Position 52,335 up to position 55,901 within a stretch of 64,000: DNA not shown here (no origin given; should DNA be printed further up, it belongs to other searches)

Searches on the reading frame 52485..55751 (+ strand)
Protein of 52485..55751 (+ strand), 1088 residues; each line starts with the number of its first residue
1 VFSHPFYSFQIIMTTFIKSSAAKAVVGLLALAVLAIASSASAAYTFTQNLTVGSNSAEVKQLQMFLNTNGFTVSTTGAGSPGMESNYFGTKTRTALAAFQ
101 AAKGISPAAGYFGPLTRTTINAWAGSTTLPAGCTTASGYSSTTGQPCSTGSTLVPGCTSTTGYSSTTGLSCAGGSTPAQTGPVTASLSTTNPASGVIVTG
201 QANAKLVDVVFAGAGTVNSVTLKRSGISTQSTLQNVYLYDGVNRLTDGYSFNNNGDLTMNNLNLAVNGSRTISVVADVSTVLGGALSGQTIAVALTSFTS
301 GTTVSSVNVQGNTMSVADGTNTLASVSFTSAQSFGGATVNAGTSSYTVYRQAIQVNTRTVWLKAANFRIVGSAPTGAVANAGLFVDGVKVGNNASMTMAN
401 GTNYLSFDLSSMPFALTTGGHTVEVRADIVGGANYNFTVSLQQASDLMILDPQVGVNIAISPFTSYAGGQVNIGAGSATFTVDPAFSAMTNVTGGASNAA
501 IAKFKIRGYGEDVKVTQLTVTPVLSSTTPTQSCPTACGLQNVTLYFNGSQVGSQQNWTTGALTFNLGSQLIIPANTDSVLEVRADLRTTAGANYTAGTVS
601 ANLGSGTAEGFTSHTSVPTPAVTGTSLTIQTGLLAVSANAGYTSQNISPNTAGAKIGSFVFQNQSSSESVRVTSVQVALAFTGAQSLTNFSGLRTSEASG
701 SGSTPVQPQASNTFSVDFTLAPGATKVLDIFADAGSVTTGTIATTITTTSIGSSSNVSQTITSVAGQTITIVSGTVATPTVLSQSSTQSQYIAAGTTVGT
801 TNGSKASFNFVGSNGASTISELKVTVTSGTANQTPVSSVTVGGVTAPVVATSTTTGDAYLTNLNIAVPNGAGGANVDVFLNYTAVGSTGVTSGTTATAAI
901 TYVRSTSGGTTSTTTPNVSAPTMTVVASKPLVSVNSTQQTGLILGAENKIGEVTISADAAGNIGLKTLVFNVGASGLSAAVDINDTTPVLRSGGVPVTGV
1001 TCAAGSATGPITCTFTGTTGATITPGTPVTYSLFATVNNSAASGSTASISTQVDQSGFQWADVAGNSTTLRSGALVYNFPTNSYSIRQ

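Call 70: search_protein_families(library=pfam, proteins=[window:52485-55751:+], max_evalue=0.00001)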
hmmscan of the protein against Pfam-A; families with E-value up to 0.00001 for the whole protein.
window:52485-55751:+ (1088 aa): 1 family
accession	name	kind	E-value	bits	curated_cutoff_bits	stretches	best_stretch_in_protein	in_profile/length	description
PF01471.23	PG_binding_1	-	3.8e-08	33.8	23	1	56-118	2-55/57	Putative peptidoglycan binding domain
